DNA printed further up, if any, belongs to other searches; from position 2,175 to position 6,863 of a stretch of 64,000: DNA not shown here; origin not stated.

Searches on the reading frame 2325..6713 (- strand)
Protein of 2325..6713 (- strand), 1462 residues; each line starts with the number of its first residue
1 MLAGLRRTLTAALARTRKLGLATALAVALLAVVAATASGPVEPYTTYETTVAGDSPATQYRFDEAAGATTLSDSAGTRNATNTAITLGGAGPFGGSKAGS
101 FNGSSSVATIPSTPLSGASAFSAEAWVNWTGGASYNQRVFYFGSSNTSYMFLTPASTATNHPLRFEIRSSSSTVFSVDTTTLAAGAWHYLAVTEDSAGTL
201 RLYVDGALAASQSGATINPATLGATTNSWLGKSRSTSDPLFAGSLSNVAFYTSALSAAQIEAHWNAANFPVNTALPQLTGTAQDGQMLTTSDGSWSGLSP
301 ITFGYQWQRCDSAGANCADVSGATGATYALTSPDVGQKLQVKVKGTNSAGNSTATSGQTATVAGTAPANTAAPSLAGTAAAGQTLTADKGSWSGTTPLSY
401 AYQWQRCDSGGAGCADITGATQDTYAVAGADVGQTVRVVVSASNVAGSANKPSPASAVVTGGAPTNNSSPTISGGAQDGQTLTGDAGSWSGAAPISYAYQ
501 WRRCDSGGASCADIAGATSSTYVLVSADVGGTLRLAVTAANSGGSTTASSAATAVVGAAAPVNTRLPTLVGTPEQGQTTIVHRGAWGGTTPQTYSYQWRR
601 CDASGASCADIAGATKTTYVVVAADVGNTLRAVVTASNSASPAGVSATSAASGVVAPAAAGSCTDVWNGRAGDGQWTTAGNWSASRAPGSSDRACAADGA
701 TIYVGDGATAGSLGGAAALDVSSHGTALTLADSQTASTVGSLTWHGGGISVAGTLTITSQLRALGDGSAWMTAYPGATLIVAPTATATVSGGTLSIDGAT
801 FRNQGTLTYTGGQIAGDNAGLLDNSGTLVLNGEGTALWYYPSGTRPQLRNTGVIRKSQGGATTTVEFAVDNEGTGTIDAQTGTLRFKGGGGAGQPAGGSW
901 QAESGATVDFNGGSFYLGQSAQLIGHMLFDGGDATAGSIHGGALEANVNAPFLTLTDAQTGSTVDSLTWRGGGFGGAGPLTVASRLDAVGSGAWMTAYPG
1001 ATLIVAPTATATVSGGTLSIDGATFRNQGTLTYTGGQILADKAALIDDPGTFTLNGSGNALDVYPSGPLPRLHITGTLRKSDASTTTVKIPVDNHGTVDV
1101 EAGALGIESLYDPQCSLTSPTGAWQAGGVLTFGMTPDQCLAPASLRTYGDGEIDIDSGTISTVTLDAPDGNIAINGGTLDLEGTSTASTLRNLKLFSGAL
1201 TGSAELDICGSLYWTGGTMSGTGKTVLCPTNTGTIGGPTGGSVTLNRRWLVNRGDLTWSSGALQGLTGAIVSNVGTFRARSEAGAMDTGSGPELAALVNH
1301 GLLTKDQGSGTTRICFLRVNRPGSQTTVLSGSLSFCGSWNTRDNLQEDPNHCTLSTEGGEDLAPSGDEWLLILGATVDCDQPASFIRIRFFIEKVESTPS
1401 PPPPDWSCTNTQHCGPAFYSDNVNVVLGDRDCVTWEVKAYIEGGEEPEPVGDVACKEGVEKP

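Call 61: search_protein_families(library=pfam, proteins=[window:2325-6713:-], max_evalue=0.001)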
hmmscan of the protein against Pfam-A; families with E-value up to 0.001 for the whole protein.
window:2325-6713:- (1462 aa): 3 families
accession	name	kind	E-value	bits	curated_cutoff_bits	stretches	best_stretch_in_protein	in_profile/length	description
PF13385.13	Laminin_G_3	-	9.5e-24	84.7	27.6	1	102-260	1-150/151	Concanavalin A-like lectin/glucanases superfamily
PF16709.11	SCAB-Ig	-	1.8e-18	66.8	27.6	1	280-364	5-88/98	Ig domain of plant-specific actin-binding protein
PF23197.1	IG_AIR9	-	2.4e-17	63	27.5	0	569-635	7-71/87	AIR9 A9 domain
